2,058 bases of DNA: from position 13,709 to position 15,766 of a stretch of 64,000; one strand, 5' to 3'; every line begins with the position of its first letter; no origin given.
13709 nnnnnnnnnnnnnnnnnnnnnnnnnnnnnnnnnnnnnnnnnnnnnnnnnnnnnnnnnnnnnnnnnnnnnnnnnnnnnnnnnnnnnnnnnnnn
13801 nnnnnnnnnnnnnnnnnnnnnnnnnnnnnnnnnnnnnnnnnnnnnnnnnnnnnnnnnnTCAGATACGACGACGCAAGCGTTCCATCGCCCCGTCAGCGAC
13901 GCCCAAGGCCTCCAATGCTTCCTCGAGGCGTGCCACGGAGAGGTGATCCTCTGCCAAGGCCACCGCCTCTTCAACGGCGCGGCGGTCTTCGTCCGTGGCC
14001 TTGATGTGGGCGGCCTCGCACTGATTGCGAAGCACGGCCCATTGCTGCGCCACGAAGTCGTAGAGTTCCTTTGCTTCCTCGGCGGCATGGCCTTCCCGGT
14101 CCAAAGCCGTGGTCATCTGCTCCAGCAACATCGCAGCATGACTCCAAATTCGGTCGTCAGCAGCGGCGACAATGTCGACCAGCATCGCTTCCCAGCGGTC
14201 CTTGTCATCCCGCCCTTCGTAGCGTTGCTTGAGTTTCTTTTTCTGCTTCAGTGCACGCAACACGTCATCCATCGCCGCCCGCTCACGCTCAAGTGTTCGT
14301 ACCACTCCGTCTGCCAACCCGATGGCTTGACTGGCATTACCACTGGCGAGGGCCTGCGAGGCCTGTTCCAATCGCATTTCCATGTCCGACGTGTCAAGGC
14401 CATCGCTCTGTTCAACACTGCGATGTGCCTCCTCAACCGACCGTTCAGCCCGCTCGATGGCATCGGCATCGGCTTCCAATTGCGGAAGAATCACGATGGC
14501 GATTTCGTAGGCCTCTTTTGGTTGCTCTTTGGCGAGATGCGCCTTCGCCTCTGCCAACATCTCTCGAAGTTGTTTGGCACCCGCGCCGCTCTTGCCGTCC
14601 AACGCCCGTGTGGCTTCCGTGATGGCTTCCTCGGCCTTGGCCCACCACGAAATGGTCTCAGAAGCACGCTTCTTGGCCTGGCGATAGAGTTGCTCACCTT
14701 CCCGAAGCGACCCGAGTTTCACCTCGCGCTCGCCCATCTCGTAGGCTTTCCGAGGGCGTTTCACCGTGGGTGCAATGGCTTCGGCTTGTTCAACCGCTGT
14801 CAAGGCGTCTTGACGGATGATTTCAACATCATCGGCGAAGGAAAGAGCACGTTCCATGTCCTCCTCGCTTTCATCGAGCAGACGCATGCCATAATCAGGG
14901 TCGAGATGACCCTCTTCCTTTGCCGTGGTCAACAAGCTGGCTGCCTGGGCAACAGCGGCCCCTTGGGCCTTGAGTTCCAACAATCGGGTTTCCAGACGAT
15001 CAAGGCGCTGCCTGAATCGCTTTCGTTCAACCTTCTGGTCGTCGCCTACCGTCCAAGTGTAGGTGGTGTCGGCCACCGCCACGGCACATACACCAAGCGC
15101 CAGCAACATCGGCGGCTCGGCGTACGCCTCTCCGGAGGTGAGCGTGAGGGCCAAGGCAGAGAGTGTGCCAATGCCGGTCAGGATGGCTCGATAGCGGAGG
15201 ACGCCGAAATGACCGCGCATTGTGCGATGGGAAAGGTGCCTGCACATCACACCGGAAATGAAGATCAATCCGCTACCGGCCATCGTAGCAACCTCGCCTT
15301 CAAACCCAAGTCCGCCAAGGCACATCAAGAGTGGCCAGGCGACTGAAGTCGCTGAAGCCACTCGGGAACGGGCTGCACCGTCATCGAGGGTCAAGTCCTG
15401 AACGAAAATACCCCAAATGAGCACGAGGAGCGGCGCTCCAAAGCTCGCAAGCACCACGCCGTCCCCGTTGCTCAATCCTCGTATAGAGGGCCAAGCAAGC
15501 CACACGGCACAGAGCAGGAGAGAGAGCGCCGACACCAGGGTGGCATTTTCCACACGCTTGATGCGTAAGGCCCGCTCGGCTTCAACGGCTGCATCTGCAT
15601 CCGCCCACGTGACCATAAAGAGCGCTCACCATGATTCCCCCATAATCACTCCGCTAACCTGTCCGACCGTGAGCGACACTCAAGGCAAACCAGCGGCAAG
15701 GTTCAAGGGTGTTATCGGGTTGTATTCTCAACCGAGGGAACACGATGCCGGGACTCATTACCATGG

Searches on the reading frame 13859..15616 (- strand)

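Call 77: search_protein_families(library=pfam, proteins=[window:13859-15616:-], max_evalue=0.001)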
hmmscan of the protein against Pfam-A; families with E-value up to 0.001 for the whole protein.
window:13859-15616:- (585 aa): 1 family
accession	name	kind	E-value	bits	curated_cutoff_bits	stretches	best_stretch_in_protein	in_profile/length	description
PF21724.2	DUF6861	-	0.00053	19.9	28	1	379-466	100-186/194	Family of unknown function (DUF6861)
